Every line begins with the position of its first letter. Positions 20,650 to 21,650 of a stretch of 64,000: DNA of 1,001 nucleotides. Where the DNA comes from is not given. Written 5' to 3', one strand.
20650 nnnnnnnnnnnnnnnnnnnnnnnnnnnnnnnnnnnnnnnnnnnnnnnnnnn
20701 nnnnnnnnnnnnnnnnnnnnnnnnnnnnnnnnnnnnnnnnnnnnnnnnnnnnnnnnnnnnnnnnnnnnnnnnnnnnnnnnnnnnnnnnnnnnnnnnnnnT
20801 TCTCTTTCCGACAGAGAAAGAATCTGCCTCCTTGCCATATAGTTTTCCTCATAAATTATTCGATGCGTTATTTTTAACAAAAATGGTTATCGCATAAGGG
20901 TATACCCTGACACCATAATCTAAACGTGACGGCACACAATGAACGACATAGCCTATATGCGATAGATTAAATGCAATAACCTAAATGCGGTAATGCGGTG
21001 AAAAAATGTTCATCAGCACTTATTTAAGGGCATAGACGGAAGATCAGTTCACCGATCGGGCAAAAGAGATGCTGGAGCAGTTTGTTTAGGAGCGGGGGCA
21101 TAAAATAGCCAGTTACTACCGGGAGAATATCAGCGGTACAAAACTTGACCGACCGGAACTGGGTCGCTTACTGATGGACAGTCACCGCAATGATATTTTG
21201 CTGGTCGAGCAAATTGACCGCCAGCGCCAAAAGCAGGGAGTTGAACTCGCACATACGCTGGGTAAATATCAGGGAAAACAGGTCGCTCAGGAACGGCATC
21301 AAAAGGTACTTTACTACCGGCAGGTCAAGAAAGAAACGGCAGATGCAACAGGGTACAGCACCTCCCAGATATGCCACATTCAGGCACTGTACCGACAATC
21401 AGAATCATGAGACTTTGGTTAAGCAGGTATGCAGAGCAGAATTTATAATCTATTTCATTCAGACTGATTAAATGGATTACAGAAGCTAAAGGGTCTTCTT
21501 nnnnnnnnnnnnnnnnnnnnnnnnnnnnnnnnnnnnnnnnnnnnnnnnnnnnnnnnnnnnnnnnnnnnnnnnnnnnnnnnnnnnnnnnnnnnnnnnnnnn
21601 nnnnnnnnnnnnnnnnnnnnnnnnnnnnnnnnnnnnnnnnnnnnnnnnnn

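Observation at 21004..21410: Resolvase gene inactivated by an amber codon at the catalytic-serine position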

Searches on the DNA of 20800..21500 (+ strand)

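Call 5: search_dna_similar(query=window:20800-21500:+, collection=plasmids, mode=near, max_rows=25)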
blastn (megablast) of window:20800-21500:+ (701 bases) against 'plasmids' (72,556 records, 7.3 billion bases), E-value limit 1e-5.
Records with a match: 985; places in all: 1024; records where one place covers at least 80% of the query: 243.
Best place of each record, by identity: >=99% 257; 95-99% 19; 90-95% 511; 80-90% 198.
By first word of the organism name: Escherichia 360; Klebsiella 219; Enterobacter 106; Salmonella 103; Citrobacter 92; Serratia 25; Yersinia 12; Raoultella 11; Edwardsiella 7; Shigella 6; and 19 more.
By predicted mobility (MOB-suite, as given by PLSDB): conjugative 580; non-mobilizable 210; mobilizable 195.
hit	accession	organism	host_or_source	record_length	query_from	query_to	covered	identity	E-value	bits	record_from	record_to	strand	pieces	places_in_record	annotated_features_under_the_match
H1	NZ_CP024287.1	Escherichia albertii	-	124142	1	701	100%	100.0%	0e+0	1295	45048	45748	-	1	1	Tn3 family transposase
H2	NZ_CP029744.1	Escherichia coli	-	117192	1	701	100%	100.0%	0e+0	1295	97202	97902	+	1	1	Tn3 family transposase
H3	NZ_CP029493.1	Escherichia coli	Homo sapiens,fecal sample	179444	1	701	100%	100.0%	0e+0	1295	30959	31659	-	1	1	Tn3 family transposase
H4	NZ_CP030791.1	Escherichia coli APEC O2-211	Gallus gallus,air sac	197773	1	701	100%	100.0%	0e+0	1295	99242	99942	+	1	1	Tn3 family transposase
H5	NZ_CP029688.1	Escherichia coli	single strain,air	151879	1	701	100%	100.0%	0e+0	1295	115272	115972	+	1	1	Tn3 family transposase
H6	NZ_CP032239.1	Escherichia coli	chicken,cell culture,stool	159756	1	701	100%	100.0%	0e+0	1295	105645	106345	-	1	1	Tn3 family transposase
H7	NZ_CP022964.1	Salmonella enterica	Chicken tissue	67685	1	701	100%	100.0%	0e+0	1295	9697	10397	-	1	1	Tn3 family transposase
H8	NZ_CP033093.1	Escherichia coli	pig feces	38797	1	701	100%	100.0%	0e+0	1295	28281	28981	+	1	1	Tn3 family transposase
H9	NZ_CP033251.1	Escherichia coli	chicken,cell culture,stool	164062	1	701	100%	100.0%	0e+0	1295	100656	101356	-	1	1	Tn3 family transposase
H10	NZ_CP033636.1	Escherichia coli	cell culture,chicken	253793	1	701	100%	100.0%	0e+0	1295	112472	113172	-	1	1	Tn3 family transposase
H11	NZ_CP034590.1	Escherichia coli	anus swab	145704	1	701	100%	100.0%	0e+0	1295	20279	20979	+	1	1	Tn3 family transposase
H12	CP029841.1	Salmonella enterica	Homo sapiens,feces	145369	1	701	100%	100.0%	0e+0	1295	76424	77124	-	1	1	none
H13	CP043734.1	Escherichia coli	Pork Chops bone-in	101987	1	701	100%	100.0%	0e+0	1295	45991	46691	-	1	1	none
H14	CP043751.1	Escherichia coli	ground turkey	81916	1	701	100%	100.0%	0e+0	1295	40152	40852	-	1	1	none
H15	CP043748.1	Escherichia coli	Pork chops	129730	1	701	100%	100.0%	0e+0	1295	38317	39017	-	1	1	Tn3 family transposase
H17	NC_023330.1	Klebsiella pneumoniae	urine sample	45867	1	701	100%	100.0%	0e+0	1295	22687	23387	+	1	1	Tn3 family transposase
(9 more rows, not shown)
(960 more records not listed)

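Call 6: search_dna_similar(query=window:20800-21500:+, collection=ecoli_genomes, mode=near, max_rows=30, rows=spread)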
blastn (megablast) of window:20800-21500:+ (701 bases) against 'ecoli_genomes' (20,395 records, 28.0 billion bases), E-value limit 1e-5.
Records with a match: 362; places in all: 378; records where one place covers at least 80% of the query: 150.
Genomes with a match: 348 of 5426; with a place that covers at least 80% of the query: 145. Places per genome that has any: lowest 1, median 1, highest 3. On chromosomes: 19 places; on plasmids: 359.
Best place of each record, by identity: >=99% 157; 95-99% 10; 90-95% 110; 80-90% 85.
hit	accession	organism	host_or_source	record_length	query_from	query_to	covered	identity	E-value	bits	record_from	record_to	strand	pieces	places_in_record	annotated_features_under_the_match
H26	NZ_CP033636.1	Escherichia coli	chicken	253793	1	701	100%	100.0%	0e+0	1295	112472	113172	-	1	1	recombinase family protein | Tn3 family transposase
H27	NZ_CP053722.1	Escherichia coli strain CP131_Sichuan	pig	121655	1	701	100%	100.0%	0e+0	1295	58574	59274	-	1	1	recombinase family protein | Tn3 family transposase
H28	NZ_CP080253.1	Escherichia coli strain PC6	pig fecal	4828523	1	701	100%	100.0%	0e+0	1295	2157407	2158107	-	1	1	recombinase family protein | Tn3 family transposase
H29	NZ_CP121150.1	Escherichia coli strain E14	chicken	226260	1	701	100%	100.0%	0e+0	1295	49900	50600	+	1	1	recombinase family protein | Tn3 family transposase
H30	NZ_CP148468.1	Escherichia coli strain Z1323CEC0006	Chicken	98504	1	701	100%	100.0%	0e+0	1295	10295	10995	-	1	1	recombinase family protein | DUF4158 domain-containing protein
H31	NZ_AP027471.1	Escherichia coli strain 15.03CC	Homo sapiens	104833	1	701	100%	100.0%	0e+0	1295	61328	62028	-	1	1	recombinase family protein | Tn3 family transposase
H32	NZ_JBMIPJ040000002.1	Escherichia coli strain ZH177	pig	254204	1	701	100%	100.0%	0e+0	1295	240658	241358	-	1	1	recombinase family protein | Tn3 family transposase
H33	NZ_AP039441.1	Escherichia coli strain EC529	Gallus gallus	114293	1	701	100%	100.0%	0e+0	1295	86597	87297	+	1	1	recombinase family protein | Tn3 family transposase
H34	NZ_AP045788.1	Escherichia coli strain 23CRST025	Homo sapiens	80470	1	701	100%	100.0%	0e+0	1295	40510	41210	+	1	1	recombinase family protein | DUF4158 domain-containing protein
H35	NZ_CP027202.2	Escherichia coli strain WCHEC025943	Sewage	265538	1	701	100%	99.4%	0e+0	1273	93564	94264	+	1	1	recombinase family protein | DUF4158 domain-containing protein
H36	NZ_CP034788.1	Escherichia coli strain ECCNB20-2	chicken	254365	1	701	100%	99.4%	0e+0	1273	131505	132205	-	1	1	recombinase family protein | DUF4158 domain-containing protein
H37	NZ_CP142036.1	Escherichia coli strain HS4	Homo sapiens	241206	1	701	100%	99.4%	0e+0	1273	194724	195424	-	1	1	recombinase family protein | DUF4158 domain-containing protein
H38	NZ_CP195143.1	Escherichia coli strain A10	Water sample from the Juan Diaz River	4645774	1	649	93%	100.0%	0e+0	1199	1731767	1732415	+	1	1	recombinase family protein | Tn3 family transposase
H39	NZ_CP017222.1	Escherichia coli strain FAM21845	raw milk cheese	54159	1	423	60%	91.3%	3e-161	577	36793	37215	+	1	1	recombinase family protein | Tn3 family transposase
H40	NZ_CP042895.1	Escherichia coli strain CFSAN061772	missing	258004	1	421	60%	91.2%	4e-160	573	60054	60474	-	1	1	recombinase family protein | DUF4158 domain-containing protein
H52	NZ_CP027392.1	Escherichia coli O104:H4 strain FDAARGOS_349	Homo sapiens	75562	1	176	25%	81.4%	5e-30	141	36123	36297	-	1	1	DUF4158 domain-containing protein | recombinase family protein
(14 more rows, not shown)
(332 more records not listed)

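Call 7: search_dna_similar(query=window:20800-21500:+, collection=plasmids, mode=near, max_rows=40, rows=spread)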
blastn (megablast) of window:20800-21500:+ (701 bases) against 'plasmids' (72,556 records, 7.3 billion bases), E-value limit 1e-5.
Records with a match: 985; places in all: 1024; records where one place covers at least 80% of the query: 243.
Best place of each record, by identity: >=99% 257; 95-99% 19; 90-95% 511; 80-90% 198.
By first word of the organism name: Escherichia 360; Klebsiella 219; Enterobacter 106; Salmonella 103; Citrobacter 92; Serratia 25; Yersinia 12; Raoultella 11; Edwardsiella 7; Shigella 6; and 19 more.
By predicted mobility (MOB-suite, as given by PLSDB): conjugative 580; non-mobilizable 210; mobilizable 195.
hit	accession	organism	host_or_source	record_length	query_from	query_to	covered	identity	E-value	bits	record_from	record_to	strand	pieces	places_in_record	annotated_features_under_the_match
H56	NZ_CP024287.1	Escherichia albertii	-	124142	1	701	100%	100.0%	0e+0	1295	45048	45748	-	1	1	Tn3 family transposase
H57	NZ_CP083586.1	Escherichia coli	culture,meat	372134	1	701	100%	100.0%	0e+0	1295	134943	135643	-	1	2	Tn3 family transposase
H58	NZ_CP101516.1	Escherichia coli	migratory bird,feces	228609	1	701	100%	100.0%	0e+0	1295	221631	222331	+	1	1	Tn3 family transposase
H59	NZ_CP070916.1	Escherichia coli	Homo sapiens,Bacterial pure ...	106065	1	701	100%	100.0%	0e+0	1295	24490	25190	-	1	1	Tn3 family transposase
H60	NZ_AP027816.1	Escherichia coli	-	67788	1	701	100%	100.0%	0e+0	1295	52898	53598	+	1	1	Tn3 family transposase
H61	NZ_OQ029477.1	Escherichia coli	-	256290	1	701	100%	100.0%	0e+0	1295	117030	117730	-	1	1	Tn3 family transposase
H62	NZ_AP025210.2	Escherichia coli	Homo sapiens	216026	1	701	100%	99.9%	0e+0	1290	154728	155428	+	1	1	Tn3 family transposase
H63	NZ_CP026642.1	Escherichia coli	chicken meat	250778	1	701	100%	99.4%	0e+0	1273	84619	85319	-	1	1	none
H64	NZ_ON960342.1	Escherichia coli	-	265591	1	701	100%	99.4%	0e+0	1273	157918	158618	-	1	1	none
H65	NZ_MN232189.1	Escherichia coli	-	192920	1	701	100%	99.4%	0e+0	1273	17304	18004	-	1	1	none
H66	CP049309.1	Salmonella enterica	chicken breast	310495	1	423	60%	92.9%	2e-173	616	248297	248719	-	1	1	recombinase family protein | Tn3 family transposase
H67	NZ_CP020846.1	Klebsiella pneumoniae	Homo sapiens,respiratory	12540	1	421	60%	93.1%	2e-173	616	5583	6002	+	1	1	recombinase family protein | Tn3 family transposase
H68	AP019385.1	Enterobacter cloacae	Homo sapiens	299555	1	421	60%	92.9%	2e-172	612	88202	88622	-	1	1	none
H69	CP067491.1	Klebsiella pneumoniae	Homo sapiens,urine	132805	1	421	60%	92.9%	2e-172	612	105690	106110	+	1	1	recombinase family protein | Tn3 family transposase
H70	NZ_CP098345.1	Klebsiella pneumoniae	Homo sapiens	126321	1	421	60%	92.9%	2e-172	612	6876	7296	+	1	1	recombinase family protein | Tn3 family transposase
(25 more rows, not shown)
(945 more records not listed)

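Call 8: get_annotated_region(hit=H26, flank=6000)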
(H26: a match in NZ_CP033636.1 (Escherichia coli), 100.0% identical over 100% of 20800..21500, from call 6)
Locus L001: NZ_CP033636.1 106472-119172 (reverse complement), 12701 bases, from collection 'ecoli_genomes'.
description: Escherichia coli isolate ECCNB12-2 plasmid pTB-nb4, complete sequence
organism: Escherichia coli (NCBI taxid 562)
replicon: plasmid pTB-nb4; assembly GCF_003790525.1
host: -; source: chicken; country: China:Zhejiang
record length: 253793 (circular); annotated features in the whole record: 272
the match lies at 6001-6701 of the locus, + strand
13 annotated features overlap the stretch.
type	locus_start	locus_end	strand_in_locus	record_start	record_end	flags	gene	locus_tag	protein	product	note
CDS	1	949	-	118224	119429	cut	-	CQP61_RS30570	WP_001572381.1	hypothetical protein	-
CDS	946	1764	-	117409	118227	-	-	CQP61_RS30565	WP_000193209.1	DUF4942 domain-containing protein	-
CDS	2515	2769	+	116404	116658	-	-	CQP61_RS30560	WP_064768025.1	hypothetical protein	-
CDS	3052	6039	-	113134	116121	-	-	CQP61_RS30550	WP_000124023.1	Tn3 family transposase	-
CDS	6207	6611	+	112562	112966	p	-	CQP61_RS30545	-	recombinase family protein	internal stop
CDS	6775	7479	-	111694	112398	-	-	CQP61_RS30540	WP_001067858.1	IS6-like element IS26 family transposase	-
CDS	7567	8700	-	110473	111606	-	-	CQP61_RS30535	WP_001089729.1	permease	-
CDS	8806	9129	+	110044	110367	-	-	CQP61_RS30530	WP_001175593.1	ArsR/SmtB family transcription factor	-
CDS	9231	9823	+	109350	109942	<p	-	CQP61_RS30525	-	IS1 family transposase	frameshifted; incomplete; partial in the middle of a contig; missing C-terminus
CDS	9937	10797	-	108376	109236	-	-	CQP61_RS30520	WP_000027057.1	broad-spectrum class A beta-lactamase TEM-1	-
CDS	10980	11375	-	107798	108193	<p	-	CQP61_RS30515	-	recombinase family protein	incomplete; partial in the middle of a contig; missing N-terminus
CDS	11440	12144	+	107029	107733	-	-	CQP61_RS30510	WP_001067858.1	IS6-like element IS26 family transposase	-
CDS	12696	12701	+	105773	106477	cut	-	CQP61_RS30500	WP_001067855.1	IS6-like element IS26 family transposase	-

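Call 9: get_annotated_region(hit=H69, flank=6000)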
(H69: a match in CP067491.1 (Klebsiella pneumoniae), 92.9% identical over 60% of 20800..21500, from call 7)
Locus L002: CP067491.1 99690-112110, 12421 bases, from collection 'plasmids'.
description: Klebsiella pneumoniae strain ARLG-8055 plasmid pC720_2, complete sequence
organism: Klebsiella pneumoniae (NCBI taxid 573)
taxonomy: Bacteria; Pseudomonadota; Gammaproteobacteria; Enterobacterales; Enterobacteriaceae; Klebsiella; Klebsiella pneumoniae
host: -; source: Homo sapiens,urine; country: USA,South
typing (MOB-suite, as given by PLSDB): conjugative; replicon IncFII,rep_cluster_1418; relaxase MOBF; mating-pair formation MPF_F
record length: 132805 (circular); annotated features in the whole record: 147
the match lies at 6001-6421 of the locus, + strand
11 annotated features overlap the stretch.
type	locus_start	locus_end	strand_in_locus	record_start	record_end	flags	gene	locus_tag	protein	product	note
CDS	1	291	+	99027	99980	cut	-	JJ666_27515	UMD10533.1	Rpn family recombination-promoting nuclease/putative transposase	-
CDS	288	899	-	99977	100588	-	-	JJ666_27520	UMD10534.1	DUF2913 family protein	-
CDS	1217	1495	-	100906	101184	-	-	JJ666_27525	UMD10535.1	cytoplasmic protein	-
CDS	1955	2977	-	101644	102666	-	-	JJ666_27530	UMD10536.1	IS110 family transposase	-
CDS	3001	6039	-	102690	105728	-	-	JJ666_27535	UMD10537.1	Tn3 family transposase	-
CDS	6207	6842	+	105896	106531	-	-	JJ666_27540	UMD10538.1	recombinase family protein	-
CDS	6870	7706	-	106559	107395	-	fghA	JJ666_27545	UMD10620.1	S-formylglutathione hydrolase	-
CDS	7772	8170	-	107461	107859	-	-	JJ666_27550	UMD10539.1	VOC family protein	-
CDS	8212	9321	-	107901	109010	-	frmA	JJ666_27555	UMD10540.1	S-(hydroxymethyl)glutathione dehydrogenase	-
CDS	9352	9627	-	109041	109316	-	frmR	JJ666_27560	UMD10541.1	formaldehyde-responsive transcriptional repressor FrmR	-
CDS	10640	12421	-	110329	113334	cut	-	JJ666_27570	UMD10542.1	Tn3-like element Tn3 family transposase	-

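Call 21: get_annotated_region(hit=H1, flank=10000)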
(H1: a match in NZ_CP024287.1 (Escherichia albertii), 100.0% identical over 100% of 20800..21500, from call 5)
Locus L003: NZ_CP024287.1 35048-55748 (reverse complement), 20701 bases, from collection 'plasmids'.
description: Escherichia albertii strain 2014C-4356 plasmid unnamed5, complete sequence
organism: Escherichia albertii (NCBI taxid 208962)
taxonomy: Bacteria; Pseudomonadota; Gammaproteobacteria; Enterobacterales; Enterobacteriaceae; Escherichia; Escherichia albertii
host: -; source: -; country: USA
typing (MOB-suite, as given by PLSDB): conjugative; replicon rep_cluster_2244,rep_cluster_2313; relaxase MOBF; mating-pair formation MPF_F
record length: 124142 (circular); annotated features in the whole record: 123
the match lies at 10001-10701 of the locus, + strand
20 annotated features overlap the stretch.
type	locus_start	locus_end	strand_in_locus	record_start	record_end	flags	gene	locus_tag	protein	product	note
CDS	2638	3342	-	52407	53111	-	-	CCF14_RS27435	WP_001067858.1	IS6-like element IS26 family transposase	GO:0006313 - DNA transposition [Evidence IEA]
CDS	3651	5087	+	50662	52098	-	-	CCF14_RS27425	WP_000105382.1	glutathione synthase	-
predicted_resistance_gene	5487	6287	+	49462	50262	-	aph(3'')-Ib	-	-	aminoglycoside O-phosphotransferase APH(3'')-Ib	predicted by amrfinderplus; class AMINOGLYCOSIDE; identity 100.0%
CDS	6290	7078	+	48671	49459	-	-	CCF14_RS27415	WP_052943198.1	APH(6)-I family aminoglycoside O-phosphotransferase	-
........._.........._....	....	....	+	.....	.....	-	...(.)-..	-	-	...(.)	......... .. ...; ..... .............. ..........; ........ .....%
CDS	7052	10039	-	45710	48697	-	-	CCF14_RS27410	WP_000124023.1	Tn3 family transposase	-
CDS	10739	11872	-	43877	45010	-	-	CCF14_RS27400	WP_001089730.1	permease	-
CDS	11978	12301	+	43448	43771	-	-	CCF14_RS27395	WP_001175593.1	metalloregulator ArsR/SmtB family transcription factor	GO:0006355 - regulation of DNA-templated transcription [Evidence IEA]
CDS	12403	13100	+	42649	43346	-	-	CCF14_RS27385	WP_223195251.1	IS1-like element IS1A family transposase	GO:0006313 - DNA transposition [Evidence IEA]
CDS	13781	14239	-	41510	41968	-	-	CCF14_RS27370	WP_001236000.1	hypothetical protein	-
CDS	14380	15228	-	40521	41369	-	-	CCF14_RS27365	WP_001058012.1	3'-5' exonuclease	-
CDS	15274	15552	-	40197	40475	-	yacB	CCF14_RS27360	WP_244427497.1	type II toxin-antitoxin system toxin YacB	-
CDS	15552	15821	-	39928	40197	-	yacA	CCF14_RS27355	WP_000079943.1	type II toxin-antitoxin system antitoxin YacA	-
CDS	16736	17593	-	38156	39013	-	repA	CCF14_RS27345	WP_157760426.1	incFII family plasmid replication initiator RepA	GO:0006276 - plasmid maintenance [Evidence IEA]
CDS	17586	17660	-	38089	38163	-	tap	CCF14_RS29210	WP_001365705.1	RepA leader peptide Tap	GO:0006276 - plasmid maintenance [Evidence IEA]; GO:0031556 - transcriptional attenuation by ribosome [Evidence IEA]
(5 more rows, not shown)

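Call 22: get_annotated_region(hit=H7, flank=10000)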
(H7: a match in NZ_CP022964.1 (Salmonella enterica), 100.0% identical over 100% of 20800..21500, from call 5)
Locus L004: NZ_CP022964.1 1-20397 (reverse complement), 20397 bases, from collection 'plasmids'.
description: Salmonella enterica subsp. enterica serovar Pullorum strain QJ-2D-Sal plasmid pQJDsal1, complete sequence
organism: Salmonella enterica (NCBI taxid 605)
taxonomy: Bacteria; Pseudomonadota; Gammaproteobacteria; Enterobacterales; Enterobacteriaceae; Salmonella; Salmonella enterica
host: -; source: Chicken tissue; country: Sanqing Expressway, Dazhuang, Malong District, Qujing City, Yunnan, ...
typing (MOB-suite, as given by PLSDB): conjugative; replicon IncX1; relaxase MOBP; mating-pair formation MPF_T
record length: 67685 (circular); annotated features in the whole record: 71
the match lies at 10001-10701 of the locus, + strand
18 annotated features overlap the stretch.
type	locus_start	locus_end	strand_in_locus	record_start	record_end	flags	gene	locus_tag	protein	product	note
CDS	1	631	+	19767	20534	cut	arsH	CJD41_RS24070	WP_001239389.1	arsenical resistance protein ArsH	-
CDS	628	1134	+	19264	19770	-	-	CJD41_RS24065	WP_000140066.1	arsenate reductase ArsC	-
CDS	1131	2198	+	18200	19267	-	arsB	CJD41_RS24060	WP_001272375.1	ACR3 family arsenite efflux transporter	-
CDS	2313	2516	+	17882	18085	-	-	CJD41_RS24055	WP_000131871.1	hypothetical protein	-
CDS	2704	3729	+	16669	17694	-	istA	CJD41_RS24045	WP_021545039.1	IS21-like element ISEc57 family transposase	GO:0006313 - DNA transposition [Evidence IEA]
CDS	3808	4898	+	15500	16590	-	-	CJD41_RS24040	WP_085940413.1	IS4-like element ISAba1 family transposase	GO:0006313 - DNA transposition [Evidence IEA]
CDS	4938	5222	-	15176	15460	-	-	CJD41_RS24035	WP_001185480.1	hypothetical protein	-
CDS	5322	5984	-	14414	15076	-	-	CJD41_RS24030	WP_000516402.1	division plane positioning ATPase MipZ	-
CDS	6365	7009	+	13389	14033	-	-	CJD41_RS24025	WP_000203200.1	recombinase family protein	-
CDS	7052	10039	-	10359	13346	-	-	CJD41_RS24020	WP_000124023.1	Tn3 family transposase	-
CDS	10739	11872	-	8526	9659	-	-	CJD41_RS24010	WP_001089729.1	permease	-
CDS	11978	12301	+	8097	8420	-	-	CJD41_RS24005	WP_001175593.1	metalloregulator ArsR/SmtB family transcription factor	GO:0006355 - regulation of DNA-templated transcription [Evidence IEA]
CDS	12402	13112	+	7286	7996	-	arsH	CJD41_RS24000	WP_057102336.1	arsenical resistance protein ArsH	-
CDS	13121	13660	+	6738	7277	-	-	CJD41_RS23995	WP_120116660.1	sigma-70 family RNA polymerase sigma factor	GO:0006352 - DNA-templated transcription initiation [Evidence IEA]; GO:0006355 - regulation of DNA-templated ...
CDS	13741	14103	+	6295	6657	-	-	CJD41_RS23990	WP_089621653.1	arsenic metallochaperone ArsD family protein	GO:0045892 - negative regulation of DNA-templated transcription [Evidence IEA]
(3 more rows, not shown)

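Call 23: get_annotated_region(hit=H17, flank=10000)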
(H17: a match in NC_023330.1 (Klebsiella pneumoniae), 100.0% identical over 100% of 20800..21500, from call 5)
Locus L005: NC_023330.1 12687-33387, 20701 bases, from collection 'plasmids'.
description: Klebsiella pneumoniae plasmid pKPS77, complete sequence
organism: Klebsiella pneumoniae (NCBI taxid 573)
taxonomy: Bacteria; Pseudomonadota; Gammaproteobacteria; Enterobacterales; Enterobacteriaceae; Klebsiella; Klebsiella pneumoniae
host: -; source: urine sample; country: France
typing (MOB-suite, as given by PLSDB): mobilizable; replicon IncR
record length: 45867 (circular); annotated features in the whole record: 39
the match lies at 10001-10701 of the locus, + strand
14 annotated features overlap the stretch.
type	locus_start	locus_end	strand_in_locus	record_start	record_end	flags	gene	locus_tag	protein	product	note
CDS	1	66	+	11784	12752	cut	-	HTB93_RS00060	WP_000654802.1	IS5-like element IS903B family transposase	GO:0006313 - DNA transposition [Evidence IEA]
CDS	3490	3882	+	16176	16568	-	-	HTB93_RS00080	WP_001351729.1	isochorismatase family cysteine hydrolase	-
CDS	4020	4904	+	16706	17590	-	-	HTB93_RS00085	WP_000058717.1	EamA family transporter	-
predicted_resistance_gene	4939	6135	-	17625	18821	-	tet(A)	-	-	tetracycline efflux MFS transporter Tet(A)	predicted by amrfinderplus; class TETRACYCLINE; identity 100.0%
CDS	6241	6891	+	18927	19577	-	tetR(A)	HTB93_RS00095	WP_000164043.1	tetracycline resistance transcriptional repressor TetR(A)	-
CDS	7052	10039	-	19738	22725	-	-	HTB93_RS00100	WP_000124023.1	Tn3 family transposase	-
CDS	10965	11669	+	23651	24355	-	-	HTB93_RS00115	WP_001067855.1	IS6-like element IS26 family transposase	GO:0006313 - DNA transposition [Evidence IEA]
CDS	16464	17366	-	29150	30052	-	ltnD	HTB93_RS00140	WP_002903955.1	L-threonate dehydrogenase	GO:0005975 - carbohydrate metabolic process [Evidence IEA]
CDS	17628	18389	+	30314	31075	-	-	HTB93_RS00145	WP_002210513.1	DeoR/GlpR family DNA-binding transcription regulator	-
CDS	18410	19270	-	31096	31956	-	-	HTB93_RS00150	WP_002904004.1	extended-spectrum class A beta-lactamase SHV-12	-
predicted_resistance_gene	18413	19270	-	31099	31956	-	blaSHV-12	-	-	extended-spectrum class A beta-lactamase SHV-12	predicted by amrfinderplus; class BETA-LACTAM; identity 100.0%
CDS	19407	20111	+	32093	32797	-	-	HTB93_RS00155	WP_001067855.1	IS6-like element IS26 family transposase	GO:0006313 - DNA transposition [Evidence IEA]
CDS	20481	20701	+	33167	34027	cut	-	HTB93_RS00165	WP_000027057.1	broad-spectrum class A beta-lactamase TEM-1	-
predicted_resistance_gene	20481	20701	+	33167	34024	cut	blaTEM-1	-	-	broad-spectrum class A beta-lactamase TEM-1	predicted by amrfinderplus; class BETA-LACTAM; identity 100.0%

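Call 24: get_annotated_region(hit=H28, flank=10000)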
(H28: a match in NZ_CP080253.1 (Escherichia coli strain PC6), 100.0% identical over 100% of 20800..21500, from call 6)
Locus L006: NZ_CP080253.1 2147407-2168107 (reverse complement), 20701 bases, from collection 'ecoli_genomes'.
description: Escherichia coli strain PC6 chromosome, complete genome
organism: Escherichia coli strain PC6 (NCBI taxid 562)
replicon: chromosome; assembly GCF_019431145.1
host: -; source: pig fecal; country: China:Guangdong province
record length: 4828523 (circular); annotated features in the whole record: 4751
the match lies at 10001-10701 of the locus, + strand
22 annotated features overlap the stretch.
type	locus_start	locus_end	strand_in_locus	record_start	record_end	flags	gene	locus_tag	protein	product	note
CDS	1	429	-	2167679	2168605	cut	-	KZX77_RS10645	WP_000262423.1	hypothetical protein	-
CDS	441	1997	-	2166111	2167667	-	-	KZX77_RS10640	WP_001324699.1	TnsD family Tn7-like transposition protein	-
CDS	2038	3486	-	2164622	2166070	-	-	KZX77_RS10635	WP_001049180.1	ATP-binding protein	-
CDS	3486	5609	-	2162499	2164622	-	-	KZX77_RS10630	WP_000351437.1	transposase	-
CDS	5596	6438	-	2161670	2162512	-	-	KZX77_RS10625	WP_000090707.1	TnsA endonuclease N-terminal domain-containing protein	-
CDS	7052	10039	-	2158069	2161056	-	-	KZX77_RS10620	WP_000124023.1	Tn3 family transposase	-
CDS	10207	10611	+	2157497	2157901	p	-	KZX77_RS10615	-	recombinase family protein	internal stop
CDS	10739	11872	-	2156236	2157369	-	-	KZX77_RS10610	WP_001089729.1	permease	-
CDS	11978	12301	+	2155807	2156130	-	-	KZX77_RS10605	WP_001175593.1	ArsR/SmtB family transcription factor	-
CDS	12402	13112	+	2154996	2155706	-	arsH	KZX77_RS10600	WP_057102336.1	arsenical resistance protein ArsH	-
CDS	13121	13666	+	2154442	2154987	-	-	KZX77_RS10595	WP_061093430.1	sigma-70 family RNA polymerase sigma factor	-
CDS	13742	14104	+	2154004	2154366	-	-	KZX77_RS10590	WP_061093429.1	arsenic metallochaperone ArsD family protein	-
CDS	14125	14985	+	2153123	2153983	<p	-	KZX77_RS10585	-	TRC40/GET3/ArsA family transport-energizing ATPase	incomplete; partial in the middle of a contig; missing C-terminus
CDS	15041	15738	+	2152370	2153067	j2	-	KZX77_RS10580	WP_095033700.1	IS1-like element IS1B family transposase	programmed frameshift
CDS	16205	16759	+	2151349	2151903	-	-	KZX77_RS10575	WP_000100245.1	DUF6884 domain-containing protein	-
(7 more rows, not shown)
